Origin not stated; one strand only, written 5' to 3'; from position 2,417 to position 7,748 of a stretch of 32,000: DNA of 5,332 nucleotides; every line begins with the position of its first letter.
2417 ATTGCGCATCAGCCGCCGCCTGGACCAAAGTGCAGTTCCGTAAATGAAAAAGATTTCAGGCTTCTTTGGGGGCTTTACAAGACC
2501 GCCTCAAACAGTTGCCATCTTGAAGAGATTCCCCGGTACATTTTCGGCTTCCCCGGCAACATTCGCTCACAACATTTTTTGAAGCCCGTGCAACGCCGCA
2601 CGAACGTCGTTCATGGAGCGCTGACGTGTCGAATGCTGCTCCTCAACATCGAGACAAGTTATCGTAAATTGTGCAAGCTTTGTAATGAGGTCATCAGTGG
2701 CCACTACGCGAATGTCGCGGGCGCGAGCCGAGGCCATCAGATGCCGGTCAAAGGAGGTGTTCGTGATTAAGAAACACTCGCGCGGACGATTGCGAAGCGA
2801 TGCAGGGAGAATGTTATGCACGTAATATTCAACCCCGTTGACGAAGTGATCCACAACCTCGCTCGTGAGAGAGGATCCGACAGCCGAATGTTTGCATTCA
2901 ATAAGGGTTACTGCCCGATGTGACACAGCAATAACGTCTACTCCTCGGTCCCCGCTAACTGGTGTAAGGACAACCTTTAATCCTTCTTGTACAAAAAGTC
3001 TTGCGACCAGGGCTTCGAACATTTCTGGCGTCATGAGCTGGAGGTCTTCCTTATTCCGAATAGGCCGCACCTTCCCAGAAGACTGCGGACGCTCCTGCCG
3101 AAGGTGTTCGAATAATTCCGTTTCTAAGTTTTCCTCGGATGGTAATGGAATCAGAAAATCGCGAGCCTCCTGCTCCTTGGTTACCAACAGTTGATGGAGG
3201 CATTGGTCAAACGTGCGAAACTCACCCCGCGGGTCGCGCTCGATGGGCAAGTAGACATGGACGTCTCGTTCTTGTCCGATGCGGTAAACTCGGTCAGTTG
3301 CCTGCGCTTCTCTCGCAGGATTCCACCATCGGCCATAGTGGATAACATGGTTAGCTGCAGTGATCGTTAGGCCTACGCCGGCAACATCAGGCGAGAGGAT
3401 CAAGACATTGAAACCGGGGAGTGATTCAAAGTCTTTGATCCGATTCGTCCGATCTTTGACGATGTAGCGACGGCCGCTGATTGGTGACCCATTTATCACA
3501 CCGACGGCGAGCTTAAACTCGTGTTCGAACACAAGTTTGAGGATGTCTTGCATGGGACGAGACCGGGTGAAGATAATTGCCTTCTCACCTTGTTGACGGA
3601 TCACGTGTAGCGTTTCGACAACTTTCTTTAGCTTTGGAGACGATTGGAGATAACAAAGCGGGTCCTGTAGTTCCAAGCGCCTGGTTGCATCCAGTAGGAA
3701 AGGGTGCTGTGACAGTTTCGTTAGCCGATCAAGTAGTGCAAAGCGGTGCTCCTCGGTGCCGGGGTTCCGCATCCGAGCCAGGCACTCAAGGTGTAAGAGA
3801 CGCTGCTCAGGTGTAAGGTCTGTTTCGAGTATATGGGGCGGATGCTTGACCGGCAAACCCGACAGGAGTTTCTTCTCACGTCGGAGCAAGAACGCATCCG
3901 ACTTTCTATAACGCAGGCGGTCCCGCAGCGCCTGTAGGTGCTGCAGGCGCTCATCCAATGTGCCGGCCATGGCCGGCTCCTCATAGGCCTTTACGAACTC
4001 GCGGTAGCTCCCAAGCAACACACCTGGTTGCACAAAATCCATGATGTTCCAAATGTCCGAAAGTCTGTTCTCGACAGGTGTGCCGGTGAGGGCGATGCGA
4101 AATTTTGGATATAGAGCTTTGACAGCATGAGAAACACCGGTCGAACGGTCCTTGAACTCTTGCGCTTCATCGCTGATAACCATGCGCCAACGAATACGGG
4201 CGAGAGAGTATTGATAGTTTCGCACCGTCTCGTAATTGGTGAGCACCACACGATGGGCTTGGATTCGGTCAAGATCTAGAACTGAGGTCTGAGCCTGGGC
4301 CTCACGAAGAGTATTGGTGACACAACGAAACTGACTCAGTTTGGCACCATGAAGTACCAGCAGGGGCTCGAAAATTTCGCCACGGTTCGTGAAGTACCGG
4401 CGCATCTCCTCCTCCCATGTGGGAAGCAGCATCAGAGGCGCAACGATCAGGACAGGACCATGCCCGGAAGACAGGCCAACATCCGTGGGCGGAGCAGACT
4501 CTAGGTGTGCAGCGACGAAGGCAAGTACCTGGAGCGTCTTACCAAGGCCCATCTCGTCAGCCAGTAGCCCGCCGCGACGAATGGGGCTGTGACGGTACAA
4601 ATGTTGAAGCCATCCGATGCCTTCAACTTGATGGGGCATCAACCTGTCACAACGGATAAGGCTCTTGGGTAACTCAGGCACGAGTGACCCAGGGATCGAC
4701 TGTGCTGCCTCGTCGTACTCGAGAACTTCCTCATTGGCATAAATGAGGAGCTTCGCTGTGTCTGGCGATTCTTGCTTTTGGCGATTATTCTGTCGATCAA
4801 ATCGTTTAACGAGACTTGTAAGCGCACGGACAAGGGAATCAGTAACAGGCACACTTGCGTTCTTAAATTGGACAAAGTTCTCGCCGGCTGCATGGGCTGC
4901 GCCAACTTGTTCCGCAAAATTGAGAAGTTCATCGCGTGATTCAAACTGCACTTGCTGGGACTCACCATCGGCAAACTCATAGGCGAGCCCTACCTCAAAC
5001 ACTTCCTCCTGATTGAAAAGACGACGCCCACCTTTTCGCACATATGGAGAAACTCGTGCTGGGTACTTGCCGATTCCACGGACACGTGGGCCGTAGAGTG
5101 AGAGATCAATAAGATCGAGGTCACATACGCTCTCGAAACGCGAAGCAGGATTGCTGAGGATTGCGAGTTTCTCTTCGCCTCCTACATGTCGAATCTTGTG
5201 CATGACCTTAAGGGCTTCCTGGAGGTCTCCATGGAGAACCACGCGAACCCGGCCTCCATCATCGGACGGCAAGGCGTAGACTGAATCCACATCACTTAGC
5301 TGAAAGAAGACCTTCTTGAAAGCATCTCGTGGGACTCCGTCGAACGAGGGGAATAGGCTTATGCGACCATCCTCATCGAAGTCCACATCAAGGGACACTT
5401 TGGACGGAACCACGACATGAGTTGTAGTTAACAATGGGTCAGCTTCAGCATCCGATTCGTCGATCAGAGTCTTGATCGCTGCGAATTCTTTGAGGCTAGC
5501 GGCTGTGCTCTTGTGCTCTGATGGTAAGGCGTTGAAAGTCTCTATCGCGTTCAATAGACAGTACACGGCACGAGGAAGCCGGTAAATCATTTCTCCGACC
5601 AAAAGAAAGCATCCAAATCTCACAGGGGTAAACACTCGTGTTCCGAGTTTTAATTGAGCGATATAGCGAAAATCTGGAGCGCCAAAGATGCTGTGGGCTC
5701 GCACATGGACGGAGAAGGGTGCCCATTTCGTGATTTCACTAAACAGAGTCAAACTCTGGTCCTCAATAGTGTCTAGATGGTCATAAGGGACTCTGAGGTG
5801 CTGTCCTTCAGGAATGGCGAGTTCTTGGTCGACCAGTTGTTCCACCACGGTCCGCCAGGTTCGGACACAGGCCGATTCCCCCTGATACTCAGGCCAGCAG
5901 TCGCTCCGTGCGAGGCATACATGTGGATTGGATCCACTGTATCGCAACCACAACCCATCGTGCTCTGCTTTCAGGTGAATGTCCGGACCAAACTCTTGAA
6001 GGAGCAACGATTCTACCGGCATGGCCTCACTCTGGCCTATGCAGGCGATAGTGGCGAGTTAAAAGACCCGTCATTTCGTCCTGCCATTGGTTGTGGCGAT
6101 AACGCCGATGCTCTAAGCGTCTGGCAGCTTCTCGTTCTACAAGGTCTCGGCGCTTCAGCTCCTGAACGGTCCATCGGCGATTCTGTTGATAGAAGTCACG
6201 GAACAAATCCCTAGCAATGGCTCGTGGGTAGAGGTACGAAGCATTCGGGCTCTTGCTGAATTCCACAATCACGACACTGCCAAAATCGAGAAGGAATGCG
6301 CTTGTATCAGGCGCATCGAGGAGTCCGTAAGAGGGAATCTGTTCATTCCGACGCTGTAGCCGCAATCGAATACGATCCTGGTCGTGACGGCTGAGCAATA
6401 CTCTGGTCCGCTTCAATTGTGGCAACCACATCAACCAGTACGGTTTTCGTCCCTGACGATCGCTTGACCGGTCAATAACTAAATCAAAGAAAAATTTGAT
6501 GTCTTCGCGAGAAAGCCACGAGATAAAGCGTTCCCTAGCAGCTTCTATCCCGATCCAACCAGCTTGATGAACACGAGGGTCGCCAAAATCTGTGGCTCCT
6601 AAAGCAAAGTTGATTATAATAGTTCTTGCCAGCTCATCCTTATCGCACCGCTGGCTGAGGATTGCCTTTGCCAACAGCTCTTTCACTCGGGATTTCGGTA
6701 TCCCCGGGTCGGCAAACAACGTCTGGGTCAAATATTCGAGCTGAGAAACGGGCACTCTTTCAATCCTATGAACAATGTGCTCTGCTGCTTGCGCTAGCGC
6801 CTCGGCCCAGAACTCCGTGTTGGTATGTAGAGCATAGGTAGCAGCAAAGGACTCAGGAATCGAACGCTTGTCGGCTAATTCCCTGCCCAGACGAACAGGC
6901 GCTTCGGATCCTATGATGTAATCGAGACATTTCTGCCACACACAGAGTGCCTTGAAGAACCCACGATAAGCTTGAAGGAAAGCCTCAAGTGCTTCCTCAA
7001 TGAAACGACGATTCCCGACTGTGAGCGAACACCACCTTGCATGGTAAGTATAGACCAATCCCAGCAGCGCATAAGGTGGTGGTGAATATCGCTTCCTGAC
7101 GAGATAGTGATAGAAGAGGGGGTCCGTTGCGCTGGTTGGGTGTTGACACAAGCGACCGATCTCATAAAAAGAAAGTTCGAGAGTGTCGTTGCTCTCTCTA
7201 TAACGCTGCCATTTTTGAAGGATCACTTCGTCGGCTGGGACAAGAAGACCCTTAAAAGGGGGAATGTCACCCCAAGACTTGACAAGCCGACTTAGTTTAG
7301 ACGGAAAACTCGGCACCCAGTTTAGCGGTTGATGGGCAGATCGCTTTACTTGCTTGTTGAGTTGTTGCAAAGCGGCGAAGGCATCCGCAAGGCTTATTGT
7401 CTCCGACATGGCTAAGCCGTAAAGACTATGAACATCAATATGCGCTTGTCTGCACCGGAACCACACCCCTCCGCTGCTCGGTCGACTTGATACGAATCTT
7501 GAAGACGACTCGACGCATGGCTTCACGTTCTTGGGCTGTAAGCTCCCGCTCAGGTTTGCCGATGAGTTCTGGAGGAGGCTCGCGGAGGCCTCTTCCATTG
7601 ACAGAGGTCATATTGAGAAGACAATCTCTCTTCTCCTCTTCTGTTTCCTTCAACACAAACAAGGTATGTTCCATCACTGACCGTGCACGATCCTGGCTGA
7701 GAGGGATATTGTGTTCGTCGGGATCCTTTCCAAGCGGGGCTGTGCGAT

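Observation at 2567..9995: Flagellar-stator-like MotA/MotB pair wired to an EH-signature protein and an SNF2-Mrr nuclease-helicase: a Zorya type I-like anti-phage operon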

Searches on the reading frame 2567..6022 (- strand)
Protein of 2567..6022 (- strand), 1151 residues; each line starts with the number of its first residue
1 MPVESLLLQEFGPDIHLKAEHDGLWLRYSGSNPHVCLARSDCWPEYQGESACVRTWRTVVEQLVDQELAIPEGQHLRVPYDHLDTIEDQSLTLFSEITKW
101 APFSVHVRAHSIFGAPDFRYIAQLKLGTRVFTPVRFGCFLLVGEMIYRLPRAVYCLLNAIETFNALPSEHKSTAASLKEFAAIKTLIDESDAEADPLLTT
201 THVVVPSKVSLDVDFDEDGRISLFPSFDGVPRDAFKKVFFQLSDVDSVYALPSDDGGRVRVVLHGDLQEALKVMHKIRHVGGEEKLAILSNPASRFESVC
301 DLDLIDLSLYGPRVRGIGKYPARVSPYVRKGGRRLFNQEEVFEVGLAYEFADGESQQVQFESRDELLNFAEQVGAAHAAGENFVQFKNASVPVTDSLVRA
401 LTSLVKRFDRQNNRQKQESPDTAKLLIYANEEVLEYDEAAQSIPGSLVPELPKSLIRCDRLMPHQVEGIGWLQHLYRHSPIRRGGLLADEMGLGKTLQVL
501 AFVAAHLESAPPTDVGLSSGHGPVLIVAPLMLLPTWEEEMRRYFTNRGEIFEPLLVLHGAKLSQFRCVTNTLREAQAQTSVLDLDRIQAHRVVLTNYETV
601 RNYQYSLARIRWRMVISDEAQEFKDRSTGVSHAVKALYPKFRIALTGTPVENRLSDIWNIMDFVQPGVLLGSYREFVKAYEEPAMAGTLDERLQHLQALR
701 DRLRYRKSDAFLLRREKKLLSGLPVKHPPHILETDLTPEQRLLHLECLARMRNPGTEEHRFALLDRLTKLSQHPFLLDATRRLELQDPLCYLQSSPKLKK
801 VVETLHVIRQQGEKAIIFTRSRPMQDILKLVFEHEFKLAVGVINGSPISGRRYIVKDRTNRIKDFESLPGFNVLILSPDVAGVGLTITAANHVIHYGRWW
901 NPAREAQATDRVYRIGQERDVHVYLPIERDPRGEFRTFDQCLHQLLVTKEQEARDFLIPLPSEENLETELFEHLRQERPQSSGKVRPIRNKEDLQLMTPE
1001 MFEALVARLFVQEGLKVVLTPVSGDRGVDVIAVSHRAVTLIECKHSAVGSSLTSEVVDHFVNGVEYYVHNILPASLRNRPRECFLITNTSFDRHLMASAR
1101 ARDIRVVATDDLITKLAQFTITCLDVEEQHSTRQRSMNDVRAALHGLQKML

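Call 3: search_protein_families(library=pfam, proteins=[window:2567-6022:-], max_evalue=0.01)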
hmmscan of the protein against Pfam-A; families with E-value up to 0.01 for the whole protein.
window:2567-6022:- (1151 aa): 4 families
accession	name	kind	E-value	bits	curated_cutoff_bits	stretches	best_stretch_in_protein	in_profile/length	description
PF00176.29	SNF2-rel_dom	-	2.9e-44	151.7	24.9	1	464-745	1-250/290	SNF2-related domain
PF00271.37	Helicase_C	-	1.5e-16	61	23.5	1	798-916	3-110/110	Helicase conserved C-terminal domain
PF04471.18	Mrr_cat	-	5.7e-12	46.2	21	1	996-1113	3-112/115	Restriction endonuclease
PF01870.24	Hjc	-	0.0065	16.8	21.1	0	1006-1047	6-50/93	Archaeal holliday junction resolvase (hjc)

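Call 4: search_protein_families(library=padloc, proteins=[window:2567-6022:-], max_evalue=0.01)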
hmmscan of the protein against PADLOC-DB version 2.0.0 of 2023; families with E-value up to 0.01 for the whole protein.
window:2567-6022:- (1151 aa): 36 families (the best 25 are shown)
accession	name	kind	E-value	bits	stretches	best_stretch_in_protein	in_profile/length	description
PDLC00631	ZorD1|ZorD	-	1.2e-217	723.2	1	47-1123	19-1067/1071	"SWI2/SNF2 helicase, Mrr-like nuclease"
PDLC00632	ZorD1|ZorD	-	2.2e-173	576.9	2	303-975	425-1095/1101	"SWI2/SNF2 helicase, Mrr-like nuclease"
PDLC00633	ZorD1|ZorD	-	6.4e-164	545.3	1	58-978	57-905/908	"SWI2/SNF2 helicase, Mrr-like nuclease"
PDLC00629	ZorD1|ZorD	-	4.3e-161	536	1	72-982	68-980/1012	"SWI2/SNF2 helicase, Mrr-like nuclease"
PDLC00634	ZorD1|ZorD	-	2.3e-153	510.5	1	43-993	43-1004/1208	"SWI2/SNF2 helicase, Mrr-like nuclease"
PDLC00627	ZorD1|ZorD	-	3.8e-132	440.2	1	58-950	55-982/1006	"SWI2/SNF2 helicase, Mrr-like nuclease"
PDLC00628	ZorD1|ZorD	-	2.5e-126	420.9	2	399-1142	452-1164/1171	"SWI2/SNF2 helicase, Mrr-like nuclease"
PDLC02854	DpdE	-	1.9e-97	325.3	2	303-962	420-1067/1083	DpdE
PDLC00630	ZorD1|ZorD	-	6e-77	257.9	1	462-949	129-639/817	"SWI2/SNF2 helicase, Mrr-like nuclease"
PDLC02842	DpdE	-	6e-56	187.8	1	460-925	701-1125/1176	DpdE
PDLC02851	DpdE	-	1.9e-44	149.8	1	460-928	597-1012/1055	DpdE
PDLC02850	DpdE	-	4.9e-41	138.6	1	446-929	792-1220/1282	DpdE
PDLC02849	DpdE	-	1.9e-38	130.2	1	461-923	401-805/857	DpdE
PDLC02845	DpdE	-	2.2e-38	129.8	1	380-924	765-1246/1293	DpdE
PDLC02848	DpdE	-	6.2e-22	75.4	1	446-820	344-671/856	DpdE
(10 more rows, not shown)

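Call 16: find_encoding_contigs(protein=window:2567-6022:-, flank=10000, max_places=6)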
Protein window:2567-6022:- (1151 aa): 23 contigs read that carry it; 6 places shown.
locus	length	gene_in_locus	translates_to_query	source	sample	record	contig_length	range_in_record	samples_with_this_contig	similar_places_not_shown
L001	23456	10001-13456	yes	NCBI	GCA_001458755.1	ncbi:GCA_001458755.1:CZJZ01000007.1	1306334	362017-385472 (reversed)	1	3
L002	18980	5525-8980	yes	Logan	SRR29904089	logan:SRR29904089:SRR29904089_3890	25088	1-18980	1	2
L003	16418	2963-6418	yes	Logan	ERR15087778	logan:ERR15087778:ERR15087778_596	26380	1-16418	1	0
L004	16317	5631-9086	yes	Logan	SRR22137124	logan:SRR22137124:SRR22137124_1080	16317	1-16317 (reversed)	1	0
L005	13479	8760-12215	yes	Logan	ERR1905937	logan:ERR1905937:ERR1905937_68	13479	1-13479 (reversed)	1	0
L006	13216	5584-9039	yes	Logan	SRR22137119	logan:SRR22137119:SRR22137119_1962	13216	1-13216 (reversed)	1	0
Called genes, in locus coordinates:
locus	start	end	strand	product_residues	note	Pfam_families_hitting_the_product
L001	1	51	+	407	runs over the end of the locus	PF00696:AA_kinase, PF01842:ACT, PF22468:ACT_9, PF13840:ACT_7, PF22468:ACT_9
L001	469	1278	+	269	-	PF04896:AmoC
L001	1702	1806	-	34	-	-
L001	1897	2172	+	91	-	PF02597:ThiS (weak)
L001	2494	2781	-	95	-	PF00216:Bac_DNA_binding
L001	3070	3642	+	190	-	-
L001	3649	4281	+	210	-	PF03692:CxxCxxCC (weak)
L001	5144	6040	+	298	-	PF13091:PLDc_2 (weak), PF09565:RE_NgoFVII (weak)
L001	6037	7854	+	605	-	PF28082:ZorA-like_t1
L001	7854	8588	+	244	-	PF00691:OmpA (weak)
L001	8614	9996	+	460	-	PF15611:EH_Signature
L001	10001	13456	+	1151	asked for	PF00176:SNF2-rel_dom, PF00271:Helicase_C, PF04471:Mrr_cat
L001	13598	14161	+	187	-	-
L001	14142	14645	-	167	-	PF09601:DUF2459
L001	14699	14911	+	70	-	-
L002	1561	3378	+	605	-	PF28082:ZorA-like_t1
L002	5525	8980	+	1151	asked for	PF00176:SNF2-rel_dom, PF00271:Helicase_C, PF04471:Mrr_cat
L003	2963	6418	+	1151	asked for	PF00176:SNF2-rel_dom, PF00271:Helicase_C, PF04471:Mrr_cat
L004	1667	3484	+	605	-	PF28082:ZorA-like_t1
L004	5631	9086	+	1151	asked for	PF00176:SNF2-rel_dom, PF00271:Helicase_C, PF04471:Mrr_cat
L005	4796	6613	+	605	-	PF28082:ZorA-like_t1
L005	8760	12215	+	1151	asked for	PF00176:SNF2-rel_dom, PF00271:Helicase_C, PF04471:Mrr_cat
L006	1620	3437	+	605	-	PF28082:ZorA-like_t1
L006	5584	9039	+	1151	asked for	PF00176:SNF2-rel_dom, PF00271:Helicase_C, PF04471:Mrr_cat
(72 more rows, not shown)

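Call 23: search_solved_structures(query=window:2567-6022:-, max_evalue=1e-10, show_alignments=0)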
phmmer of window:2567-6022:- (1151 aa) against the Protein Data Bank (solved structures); distinct sequences matched with E-value up to 1e-10: 78 (the best 60 are shown).
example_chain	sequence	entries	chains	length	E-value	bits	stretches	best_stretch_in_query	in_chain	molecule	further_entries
8qy7_A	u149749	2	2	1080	3.3e-98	332.8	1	297-962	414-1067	DEAD/DEAH box helicase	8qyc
1z63_A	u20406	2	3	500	2.5e-56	194.1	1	587-950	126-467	Helicase of the snf2/rad54 family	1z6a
5vvr_M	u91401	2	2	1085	6.7e-45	156.3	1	462-927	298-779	DNA repair and recombination protein RAD26 | RAD26 isoform 1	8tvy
8he5_O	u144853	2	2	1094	5.1e-43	150.1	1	461-926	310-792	DNA repair protein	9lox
7oo3_b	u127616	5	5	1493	1.8e-42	148.3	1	423-928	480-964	DNA excision repair protein ERCC-6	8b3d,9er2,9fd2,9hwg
7oob_b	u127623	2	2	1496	1.8e-42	148.3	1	423-928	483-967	DNA excision repair protein ERCC-6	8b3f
9bz0_b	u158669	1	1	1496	1.8e-42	148.3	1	423-928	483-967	DNA excision repair protein ERCC-6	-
7oop_b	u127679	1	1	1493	4.6e-42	146.9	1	423-928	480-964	DNA excision repair protein ERCC-6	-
7opc_b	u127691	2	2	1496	4.7e-42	146.9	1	423-928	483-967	DNA excision repair protein ERCC-6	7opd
6igm_H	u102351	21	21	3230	1.8e-40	141.6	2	451-779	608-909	Helicase SRCAP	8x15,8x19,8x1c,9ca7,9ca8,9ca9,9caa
8euf_Q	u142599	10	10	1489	8e-37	129.6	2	429-741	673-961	Chromatin-remodeling ATPase INO80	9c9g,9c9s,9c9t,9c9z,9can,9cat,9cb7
6gej_M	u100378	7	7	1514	6.5e-36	126.6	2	450-757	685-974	Helicase SWR1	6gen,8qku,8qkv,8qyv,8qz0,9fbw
9b1d_A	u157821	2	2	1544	6.9e-36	126.5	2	450-757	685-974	Helicase SWR1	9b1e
9z04_A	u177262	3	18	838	1.5e-35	125.3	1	462-719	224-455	Lymphoid-specific helicase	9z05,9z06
6jyl_K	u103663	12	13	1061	2.2e-35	124.8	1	459-927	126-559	ISWI chromatin-remodeling complex ATPase ISW1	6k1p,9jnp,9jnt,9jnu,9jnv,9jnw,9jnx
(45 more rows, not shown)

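Call 58: search_protein_families(library=ncbifam, proteins=[window:2567-6022:-], max_evalue=0.001)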
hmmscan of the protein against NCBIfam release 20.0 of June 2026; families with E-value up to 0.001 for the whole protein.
window:2567-6022:- (1151 aa): 7 families
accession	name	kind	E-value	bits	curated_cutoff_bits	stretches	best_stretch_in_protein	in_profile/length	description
NF041790.1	anti-phage_ZorD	equivalog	6.5e-135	451.4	1500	2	303-926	421-1035/1035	type I Zorya anti-phage system protein ZorD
NF058637.1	helic_SCO1167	equivalog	5e-65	220.1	1200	1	460-924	469-883/932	SCO1167/SCO6262 family helicase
NF053675.1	pilus_reg_Snf2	equivalog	4.8e-44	150.7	1100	1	461-929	585-986/1029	pilus expression-regulating Snf2 family helicase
NF038318.1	DISARM_DrmD_b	equivalog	2.9e-17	62.1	950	1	462-680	31-220/868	DISARM system SNF2-like helicase DrmD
NF042964.1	phospholipD_antiphage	equivalog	2.4e-11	42.7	1100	1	459-552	227-309/895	phospholipase D-like domain-containing anti-phage protein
NF038317.1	DISARM_DrmD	equivalog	5.5e-09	34.9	610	1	808-946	502-640/1021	DISARM system SNF2-like helicase DrmD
NF003426.0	PRK04914.1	equivalog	0.00011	20.5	576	0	486-621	174-283/959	RNA polymerase-associated protein RapA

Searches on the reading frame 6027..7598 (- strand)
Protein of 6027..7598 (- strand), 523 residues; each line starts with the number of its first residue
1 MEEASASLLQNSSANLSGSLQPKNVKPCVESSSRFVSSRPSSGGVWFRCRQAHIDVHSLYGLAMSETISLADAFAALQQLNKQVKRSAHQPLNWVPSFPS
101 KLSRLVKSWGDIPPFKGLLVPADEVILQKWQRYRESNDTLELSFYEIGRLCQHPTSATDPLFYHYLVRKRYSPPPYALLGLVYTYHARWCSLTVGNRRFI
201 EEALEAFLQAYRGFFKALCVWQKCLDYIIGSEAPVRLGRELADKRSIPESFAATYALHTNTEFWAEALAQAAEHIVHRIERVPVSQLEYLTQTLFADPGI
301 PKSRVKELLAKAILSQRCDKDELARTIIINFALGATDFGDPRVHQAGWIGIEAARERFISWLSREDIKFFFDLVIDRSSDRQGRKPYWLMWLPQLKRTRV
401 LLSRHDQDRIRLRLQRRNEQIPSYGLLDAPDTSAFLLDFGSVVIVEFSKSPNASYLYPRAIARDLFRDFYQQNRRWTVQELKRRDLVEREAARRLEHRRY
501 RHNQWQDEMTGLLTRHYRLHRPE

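Call 3: search_protein_families(library=pfam, proteins=[window:6027-7598:-], max_evalue=0.01)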
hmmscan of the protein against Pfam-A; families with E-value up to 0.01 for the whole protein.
window:6027-7598:- (523 aa): 1 family
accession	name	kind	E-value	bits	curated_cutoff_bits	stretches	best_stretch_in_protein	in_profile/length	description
PF15611.11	EH_Signature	-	2.2e-32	113.3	27.5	1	259-507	162-418/423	EH_Signature domain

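Call 4: search_protein_families(library=padloc, proteins=[window:6027-7598:-], max_evalue=0.01)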
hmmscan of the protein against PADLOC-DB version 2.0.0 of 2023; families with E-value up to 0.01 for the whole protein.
window:6027-7598:- (523 aa): 10 families
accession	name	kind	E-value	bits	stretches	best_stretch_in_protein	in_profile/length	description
PDLC00616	ZorC1|ZorC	-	9.1e-18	62.2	1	262-510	217-463/575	EH signature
PDLC00613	ZorC1|ZorC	-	8.1e-15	52.6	1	338-518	281-463/570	EH signature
PDLC00625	ZorC1|ZorC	-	3.8e-11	40.3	1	352-509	306-464/551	EH signature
PDLC00622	ZorC1|ZorC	-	1.7e-10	38.4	1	229-514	166-452/462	EH signature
PDLC00624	ZorC1|ZorC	-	6e-10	36.6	1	359-515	310-461/560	EH signature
PDLC00626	ZorC1|ZorC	-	5.7e-09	33.7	1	270-388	206-319/458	EH signature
PDLC00614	ZorC1|ZorC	-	1.5e-08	31.9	1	336-488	281-429/465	EH signature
PDLC00619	ZorC1|ZorC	-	2.1e-07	28.1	1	337-448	264-386/437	EH signature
PDLC00621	ZorC1|ZorC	-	6.9e-07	26.8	1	321-453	260-406/467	EH signature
PDLC00617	ZorC1|ZorC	-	0.00044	17.5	1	339-460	261-397/483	EH signature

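Call 22: search_solved_structures(query=window:6027-7409:-, max_evalue=0.01, show_alignments=1)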
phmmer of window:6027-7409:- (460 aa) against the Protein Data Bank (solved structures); distinct sequences matched with E-value up to 0.01: 1.
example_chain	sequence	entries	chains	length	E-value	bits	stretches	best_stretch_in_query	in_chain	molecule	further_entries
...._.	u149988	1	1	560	1.9e-05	26.8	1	294-395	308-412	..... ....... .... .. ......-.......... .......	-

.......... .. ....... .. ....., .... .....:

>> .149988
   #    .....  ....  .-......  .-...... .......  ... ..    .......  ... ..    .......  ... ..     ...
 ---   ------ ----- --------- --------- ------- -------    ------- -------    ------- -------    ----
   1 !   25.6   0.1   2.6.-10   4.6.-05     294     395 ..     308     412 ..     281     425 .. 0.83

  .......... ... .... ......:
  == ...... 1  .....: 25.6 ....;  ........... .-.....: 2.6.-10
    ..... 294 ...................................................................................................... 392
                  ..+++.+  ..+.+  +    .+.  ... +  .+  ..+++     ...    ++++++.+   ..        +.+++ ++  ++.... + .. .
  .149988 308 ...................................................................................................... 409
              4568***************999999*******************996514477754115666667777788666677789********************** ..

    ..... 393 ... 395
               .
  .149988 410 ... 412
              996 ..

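Call 58: search_protein_families(library=ncbifam, proteins=[window:6027-7409:-], max_evalue=0.001)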
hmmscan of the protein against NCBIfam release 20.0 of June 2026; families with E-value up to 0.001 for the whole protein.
window:6027-7409:- (460 aa): 1 family
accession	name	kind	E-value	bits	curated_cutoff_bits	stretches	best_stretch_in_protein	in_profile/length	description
NF041789.2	anti-phage_ZorC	equivalog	1.5e-08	33.7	490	1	296-399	308-414/551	type I Zorya anti-phage system protein ZorC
